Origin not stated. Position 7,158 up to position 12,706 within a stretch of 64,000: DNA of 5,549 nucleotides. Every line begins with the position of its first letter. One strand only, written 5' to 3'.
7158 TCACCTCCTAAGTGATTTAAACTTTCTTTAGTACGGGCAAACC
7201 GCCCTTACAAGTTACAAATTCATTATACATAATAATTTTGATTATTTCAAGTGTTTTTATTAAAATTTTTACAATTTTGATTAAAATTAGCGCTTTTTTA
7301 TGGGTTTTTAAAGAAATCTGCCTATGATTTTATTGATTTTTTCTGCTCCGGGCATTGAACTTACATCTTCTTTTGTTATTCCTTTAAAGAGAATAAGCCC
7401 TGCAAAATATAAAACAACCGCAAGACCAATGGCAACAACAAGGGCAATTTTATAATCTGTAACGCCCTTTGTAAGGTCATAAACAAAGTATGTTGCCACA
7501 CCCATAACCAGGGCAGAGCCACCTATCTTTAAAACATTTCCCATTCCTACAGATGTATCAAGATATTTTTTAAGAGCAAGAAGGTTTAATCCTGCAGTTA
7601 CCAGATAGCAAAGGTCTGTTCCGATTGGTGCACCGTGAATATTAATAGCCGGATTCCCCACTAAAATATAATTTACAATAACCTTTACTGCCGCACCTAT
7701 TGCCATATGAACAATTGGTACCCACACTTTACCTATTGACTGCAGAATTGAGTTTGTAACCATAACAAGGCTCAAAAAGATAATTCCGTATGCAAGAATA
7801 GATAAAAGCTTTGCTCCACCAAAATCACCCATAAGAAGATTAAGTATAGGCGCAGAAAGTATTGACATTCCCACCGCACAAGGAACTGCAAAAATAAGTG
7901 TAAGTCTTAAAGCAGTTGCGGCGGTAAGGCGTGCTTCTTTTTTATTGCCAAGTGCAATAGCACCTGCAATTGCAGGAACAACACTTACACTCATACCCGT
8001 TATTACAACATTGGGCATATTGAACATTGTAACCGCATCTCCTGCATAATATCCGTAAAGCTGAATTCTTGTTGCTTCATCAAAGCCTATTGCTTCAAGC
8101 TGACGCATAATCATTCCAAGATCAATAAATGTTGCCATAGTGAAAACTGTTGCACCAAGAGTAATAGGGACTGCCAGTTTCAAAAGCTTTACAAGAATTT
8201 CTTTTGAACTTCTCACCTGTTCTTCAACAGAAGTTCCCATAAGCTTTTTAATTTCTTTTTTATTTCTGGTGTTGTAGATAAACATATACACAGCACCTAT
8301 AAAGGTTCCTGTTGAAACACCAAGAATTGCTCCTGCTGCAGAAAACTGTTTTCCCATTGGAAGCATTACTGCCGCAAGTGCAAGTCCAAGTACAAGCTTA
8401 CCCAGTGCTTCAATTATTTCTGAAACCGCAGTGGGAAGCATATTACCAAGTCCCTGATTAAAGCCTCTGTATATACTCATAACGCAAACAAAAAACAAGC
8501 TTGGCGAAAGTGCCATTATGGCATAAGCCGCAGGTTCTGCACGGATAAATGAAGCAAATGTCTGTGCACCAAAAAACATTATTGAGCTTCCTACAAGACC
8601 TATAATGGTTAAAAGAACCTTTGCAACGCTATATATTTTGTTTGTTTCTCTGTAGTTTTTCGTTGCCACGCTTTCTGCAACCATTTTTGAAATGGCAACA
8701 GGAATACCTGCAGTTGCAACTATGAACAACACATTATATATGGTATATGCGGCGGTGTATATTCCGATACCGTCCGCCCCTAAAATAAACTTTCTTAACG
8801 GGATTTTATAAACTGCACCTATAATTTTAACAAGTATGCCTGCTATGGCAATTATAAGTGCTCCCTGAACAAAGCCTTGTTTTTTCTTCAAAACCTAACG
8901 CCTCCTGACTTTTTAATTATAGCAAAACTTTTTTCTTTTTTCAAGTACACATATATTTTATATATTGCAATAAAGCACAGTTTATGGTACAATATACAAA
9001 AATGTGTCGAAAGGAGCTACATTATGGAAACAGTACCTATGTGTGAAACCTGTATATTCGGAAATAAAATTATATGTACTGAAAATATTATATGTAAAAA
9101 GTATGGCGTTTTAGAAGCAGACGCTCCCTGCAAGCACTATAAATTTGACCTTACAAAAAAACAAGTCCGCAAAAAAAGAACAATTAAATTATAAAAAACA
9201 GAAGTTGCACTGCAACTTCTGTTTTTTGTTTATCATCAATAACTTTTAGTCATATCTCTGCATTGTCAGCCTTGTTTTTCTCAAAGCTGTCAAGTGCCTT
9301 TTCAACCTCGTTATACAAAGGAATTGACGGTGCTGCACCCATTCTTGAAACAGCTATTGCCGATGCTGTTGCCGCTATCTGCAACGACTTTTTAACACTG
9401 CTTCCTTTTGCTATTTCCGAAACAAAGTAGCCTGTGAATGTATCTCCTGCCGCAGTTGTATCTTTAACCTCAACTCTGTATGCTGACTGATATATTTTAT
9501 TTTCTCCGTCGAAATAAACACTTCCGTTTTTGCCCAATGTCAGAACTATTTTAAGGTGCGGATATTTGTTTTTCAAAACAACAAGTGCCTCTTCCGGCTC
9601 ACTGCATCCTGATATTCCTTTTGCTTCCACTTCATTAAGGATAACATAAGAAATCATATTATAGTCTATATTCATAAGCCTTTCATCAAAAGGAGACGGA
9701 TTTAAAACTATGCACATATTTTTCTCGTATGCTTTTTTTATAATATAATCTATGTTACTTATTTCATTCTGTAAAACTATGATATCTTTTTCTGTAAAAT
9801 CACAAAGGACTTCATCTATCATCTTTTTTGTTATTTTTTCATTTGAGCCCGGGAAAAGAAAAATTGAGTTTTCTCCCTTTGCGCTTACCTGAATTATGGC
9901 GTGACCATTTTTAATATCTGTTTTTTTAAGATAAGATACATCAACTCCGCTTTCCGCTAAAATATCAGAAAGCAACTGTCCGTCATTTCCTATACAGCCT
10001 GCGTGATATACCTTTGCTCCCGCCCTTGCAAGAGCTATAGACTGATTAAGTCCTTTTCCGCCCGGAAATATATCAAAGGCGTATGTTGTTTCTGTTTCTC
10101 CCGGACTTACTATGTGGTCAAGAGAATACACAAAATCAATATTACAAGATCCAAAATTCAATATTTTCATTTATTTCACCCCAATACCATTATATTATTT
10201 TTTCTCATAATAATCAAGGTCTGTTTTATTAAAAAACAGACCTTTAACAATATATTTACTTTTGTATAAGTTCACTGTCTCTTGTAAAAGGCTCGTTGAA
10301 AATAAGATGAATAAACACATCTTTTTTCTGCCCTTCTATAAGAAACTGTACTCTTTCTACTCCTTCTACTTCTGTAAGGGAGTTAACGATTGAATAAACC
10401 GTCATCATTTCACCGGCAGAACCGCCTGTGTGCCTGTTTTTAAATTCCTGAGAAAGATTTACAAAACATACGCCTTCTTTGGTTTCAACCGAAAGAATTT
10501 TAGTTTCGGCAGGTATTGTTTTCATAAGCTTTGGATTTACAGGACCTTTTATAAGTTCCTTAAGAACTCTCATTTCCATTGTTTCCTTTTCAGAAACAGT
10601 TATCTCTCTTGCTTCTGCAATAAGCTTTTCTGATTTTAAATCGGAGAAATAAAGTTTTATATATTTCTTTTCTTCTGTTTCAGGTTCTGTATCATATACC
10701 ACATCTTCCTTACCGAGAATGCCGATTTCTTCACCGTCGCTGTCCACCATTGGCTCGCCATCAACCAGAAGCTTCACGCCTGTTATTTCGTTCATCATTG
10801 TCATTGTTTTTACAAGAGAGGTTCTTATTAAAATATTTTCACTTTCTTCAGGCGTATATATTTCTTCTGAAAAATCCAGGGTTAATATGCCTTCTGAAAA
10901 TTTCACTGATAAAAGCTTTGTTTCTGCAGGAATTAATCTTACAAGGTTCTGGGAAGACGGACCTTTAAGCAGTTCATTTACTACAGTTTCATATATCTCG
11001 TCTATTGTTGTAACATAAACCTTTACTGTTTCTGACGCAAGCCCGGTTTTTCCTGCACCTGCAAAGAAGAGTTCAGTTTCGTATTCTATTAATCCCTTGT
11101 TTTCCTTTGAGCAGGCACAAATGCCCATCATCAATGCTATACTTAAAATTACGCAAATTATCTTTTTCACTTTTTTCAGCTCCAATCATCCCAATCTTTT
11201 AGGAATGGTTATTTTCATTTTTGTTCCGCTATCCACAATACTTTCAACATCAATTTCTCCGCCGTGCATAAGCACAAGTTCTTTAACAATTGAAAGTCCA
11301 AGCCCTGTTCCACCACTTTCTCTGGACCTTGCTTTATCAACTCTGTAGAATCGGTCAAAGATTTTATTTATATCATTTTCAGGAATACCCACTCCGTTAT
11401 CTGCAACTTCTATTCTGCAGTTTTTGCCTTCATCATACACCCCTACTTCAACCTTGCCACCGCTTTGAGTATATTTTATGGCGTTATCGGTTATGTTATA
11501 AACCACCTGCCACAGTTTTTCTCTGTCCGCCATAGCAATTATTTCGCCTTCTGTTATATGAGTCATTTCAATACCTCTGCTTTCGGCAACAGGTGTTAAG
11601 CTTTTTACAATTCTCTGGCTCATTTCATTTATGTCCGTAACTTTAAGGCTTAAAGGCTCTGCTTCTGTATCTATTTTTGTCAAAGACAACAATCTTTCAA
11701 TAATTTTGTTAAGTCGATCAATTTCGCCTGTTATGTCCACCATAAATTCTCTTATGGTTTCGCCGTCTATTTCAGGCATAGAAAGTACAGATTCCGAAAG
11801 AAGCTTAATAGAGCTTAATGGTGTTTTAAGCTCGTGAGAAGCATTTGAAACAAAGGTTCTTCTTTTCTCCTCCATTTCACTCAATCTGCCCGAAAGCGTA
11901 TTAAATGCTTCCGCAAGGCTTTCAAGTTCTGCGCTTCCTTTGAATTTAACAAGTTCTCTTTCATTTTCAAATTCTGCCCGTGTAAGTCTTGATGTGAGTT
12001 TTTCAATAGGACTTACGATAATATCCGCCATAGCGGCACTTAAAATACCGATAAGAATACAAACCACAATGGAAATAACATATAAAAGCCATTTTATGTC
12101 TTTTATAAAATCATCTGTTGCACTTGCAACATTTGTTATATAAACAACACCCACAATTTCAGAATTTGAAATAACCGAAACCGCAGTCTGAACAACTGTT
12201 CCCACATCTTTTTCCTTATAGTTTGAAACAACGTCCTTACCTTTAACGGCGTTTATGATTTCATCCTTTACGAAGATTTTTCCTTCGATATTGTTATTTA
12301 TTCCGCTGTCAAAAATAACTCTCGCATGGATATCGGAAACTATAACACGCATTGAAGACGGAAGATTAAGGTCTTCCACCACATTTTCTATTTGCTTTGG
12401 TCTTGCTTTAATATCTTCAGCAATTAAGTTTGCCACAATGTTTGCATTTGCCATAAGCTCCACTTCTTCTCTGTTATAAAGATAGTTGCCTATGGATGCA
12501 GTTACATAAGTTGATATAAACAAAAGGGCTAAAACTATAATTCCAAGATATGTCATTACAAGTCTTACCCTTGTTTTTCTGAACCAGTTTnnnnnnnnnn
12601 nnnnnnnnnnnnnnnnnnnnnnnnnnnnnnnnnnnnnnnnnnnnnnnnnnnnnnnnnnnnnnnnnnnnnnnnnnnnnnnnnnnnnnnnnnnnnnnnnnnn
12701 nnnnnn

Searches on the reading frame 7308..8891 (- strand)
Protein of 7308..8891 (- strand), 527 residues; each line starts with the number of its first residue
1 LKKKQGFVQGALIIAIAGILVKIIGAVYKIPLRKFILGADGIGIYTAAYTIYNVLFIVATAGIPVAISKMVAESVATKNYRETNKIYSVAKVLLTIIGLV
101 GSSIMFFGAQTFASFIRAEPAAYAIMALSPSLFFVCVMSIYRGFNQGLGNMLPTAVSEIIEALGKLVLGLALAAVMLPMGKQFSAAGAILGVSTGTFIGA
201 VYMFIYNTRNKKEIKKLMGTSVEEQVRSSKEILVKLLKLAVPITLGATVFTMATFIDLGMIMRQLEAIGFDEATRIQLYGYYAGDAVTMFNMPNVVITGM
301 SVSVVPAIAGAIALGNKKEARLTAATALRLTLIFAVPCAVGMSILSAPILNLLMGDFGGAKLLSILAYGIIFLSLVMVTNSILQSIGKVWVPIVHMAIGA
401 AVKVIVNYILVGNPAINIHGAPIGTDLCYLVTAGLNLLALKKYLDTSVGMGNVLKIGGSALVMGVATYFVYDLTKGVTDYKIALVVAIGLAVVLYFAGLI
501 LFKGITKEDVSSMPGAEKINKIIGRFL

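Call 57: search_protein_families(library=pfam, proteins=[window:7308-8891:-], max_evalue=0.00001)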
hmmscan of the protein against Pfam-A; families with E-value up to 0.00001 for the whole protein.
window:7308-8891:- (527 aa): 3 families
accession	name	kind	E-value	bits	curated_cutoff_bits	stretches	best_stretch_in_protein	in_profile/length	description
PF01943.22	Polysacc_synt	-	1.3e-18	67.9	28.2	1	8-309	2-271/274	Polysaccharide biosynthesis protein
PF01554.23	MatE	-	2e-14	54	24.9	2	294-409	42-161/161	MatE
PF03023.19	MurJ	-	6.7e-13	48.5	27.4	1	45-476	14-438/451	Lipid II flippase MurJ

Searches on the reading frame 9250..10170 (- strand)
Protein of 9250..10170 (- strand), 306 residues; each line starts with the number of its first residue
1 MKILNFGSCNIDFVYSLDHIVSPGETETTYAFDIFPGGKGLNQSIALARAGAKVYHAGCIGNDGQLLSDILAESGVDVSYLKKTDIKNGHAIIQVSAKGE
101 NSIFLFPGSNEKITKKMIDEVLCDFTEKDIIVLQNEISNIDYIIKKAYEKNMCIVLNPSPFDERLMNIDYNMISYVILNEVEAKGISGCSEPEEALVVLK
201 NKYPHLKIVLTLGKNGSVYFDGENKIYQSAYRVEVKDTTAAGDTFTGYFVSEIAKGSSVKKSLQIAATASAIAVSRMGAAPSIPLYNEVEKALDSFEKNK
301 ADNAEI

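Call 3: search_protein_families(library=pfam, proteins=[window:9250-10170:-], max_evalue=0.01)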
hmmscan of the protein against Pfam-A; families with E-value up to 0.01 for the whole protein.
window:9250-10170:- (306 aa): 2 families
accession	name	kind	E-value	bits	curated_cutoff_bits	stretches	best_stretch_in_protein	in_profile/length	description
PF00294.29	PfkB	-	5.4e-46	157.7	25.8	1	3-284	4-300/302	pfkB family carbohydrate kinase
PF17224.9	DUF5300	-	0.0031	18.2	27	1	208-263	31-83/99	Domain of unknown function (DUF5300)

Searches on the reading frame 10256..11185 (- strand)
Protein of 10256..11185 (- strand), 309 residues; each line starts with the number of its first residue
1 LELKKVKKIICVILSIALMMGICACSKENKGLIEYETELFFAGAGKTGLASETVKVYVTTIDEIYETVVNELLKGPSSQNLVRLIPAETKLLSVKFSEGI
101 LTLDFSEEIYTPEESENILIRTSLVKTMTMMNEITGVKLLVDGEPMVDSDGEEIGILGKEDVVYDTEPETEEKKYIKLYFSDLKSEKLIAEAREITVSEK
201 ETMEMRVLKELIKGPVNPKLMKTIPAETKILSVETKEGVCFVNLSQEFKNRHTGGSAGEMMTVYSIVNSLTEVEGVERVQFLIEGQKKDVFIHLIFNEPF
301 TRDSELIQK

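Call 3: search_protein_families(library=pfam, proteins=[window:10256-11185:-], max_evalue=0.01)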
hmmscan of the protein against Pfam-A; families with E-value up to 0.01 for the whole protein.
window:10256-11185:- (309 aa): 1 family
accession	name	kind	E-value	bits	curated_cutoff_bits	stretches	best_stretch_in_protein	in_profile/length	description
PF10646.14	Germane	-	1.8e-49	167.7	23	2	177-288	1-116/117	Sporulation and spore germination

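Call 19: search_protein_families(library=ncbifam, proteins=[window:10256-11185:-], max_evalue=1e-10)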
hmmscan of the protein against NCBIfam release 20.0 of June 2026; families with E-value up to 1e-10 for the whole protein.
window:10256-11185:- (309 aa): 0 families

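Call 53: search_solved_structures(query=window:10256-11185:-, max_evalue=0.01)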
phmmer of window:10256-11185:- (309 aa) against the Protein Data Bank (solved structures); distinct sequences matched with E-value up to 0.01: 3.
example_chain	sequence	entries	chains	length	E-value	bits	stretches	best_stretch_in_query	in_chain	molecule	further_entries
5j7r_A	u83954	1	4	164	5.2e-09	39.5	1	176-300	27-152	Putative Lipoprotein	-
6gzb_A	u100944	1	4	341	6.8e-09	39.1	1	64-154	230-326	Spore germination protein GerM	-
6gz8_A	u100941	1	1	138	0.0081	19.2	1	189-287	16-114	Spore germination protein GerM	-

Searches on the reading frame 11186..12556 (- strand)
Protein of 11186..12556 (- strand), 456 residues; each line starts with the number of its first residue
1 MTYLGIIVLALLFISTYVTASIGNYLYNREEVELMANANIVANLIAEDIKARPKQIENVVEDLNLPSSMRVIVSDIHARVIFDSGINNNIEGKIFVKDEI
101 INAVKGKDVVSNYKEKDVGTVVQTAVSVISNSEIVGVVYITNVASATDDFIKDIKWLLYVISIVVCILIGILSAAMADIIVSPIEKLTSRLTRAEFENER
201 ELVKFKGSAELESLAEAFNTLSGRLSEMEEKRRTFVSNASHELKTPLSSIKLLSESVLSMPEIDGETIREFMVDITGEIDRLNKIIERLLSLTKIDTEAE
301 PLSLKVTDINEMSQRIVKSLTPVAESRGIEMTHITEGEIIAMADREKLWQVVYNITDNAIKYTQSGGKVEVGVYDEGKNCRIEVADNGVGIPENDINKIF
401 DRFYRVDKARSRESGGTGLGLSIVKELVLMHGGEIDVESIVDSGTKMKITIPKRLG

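Call 3: search_protein_families(library=pfam, proteins=[window:11186-12556:-], max_evalue=0.01)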
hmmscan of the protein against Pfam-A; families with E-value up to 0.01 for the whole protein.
window:11186-12556:- (456 aa): 5 families
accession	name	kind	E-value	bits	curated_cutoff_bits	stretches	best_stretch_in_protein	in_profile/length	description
PF02518.31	HATPase_c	-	6.1e-32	110.8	26.4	1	344-454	2-110/111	Histidine kinase-, DNA gyrase B-, and HSP90-like ATPase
PF00512.31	HisKA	-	1.4e-14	54.3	26.9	1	232-297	2-65/66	His Kinase A (phospho-acceptor) domain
PF13589.12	HATPase_c_3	-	0.00011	22.7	25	1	348-421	3-77/137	Histidine kinase-, DNA gyrase B-, and HSP90-like ATPase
PF19975.5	DO-GTPase1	-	0.00041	20.2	27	1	215-278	37-98/271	Double-GTPase 1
PF00672.30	HAMP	-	0.00057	20.6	25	1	177-226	3-52/53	HAMP domain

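Call 19: search_protein_families(library=ncbifam, proteins=[window:11186-12556:-], max_evalue=1e-10)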
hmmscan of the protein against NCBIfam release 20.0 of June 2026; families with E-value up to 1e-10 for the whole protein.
window:11186-12556:- (456 aa): 71 families (the best 25 are shown)
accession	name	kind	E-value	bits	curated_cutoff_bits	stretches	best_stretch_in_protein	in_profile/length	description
NF033092.0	HK_WalK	equivalog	5.2e-82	276.3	725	2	228-452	368-593/594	cell wall metabolism sensor histidine kinase WalK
NF046044.1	PnpS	equivalog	6.5e-79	265.7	400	1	225-452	163-390/390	two-component system histidine kinase PnpS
TIGR01386.1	cztS_silS_copS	subfamily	8.3e-64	216.2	292.55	1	7-452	16-457/457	heavy metal sensor histidine kinase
TIGR02966.1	phoR_proteo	equivalog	2.1e-61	207.8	334.2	1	224-450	106-332/333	phosphate regulon sensor histidine kinase PhoR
NF008312.0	PRK11100.1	equivalog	3.3e-59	201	356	1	64-453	88-474/477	two-component system sensor histidine kinase CreC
NF040691.1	MtrAB_MtrB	equivalog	1.8e-57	195.5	450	1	109-454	134-493/507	MtrAB system histidine kinase MtrB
NF041735.1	hist_kin_RppB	equivalog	2.8e-55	187.9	400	1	232-452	216-438/438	two-component system sensor histidine kinase RppB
NF047874.1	MASE3_PAS_HK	subfamily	1.2e-54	186.2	560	1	226-454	392-626/655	MASE3 domain-containing sensor histidine kinase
NF012163.2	BaeS_SmeS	equivalog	1.9e-54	185.3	500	1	124-452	128-457/457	sensor histidine kinase efflux regulator BaeS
NF007007.0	PRK09470.1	equivalog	3.1e-49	168.1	486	1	7-452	26-458/463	envelope stress sensor histidine kinase CpxA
NF053855.1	HisKinPhoRBctds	equivalog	8.2e-48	163.2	500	1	230-451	359-581/583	two-component system sensor histidine kinase PhoR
NF041210.1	his_kin_PieS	equivalog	2.5e-47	162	850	1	6-453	16-470/474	two component system sensor histidine kinase PieS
NF033093.1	HK_VicK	exception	1.1e-45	156.1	680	1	229-452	206-434/448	cell wall metabolism sensor histidine kinase VicK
NF007837.0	PRK10549.1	equivalog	1.5e-44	152.5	603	1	130-453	134-458/466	envelope stress sensor histidine kinase BaeS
NF033091.0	HK_VanS_ACDEFG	equivalog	1.9e-44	151.9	400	1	158-452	4-293/293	vancomycin resistance histidine kinase VanS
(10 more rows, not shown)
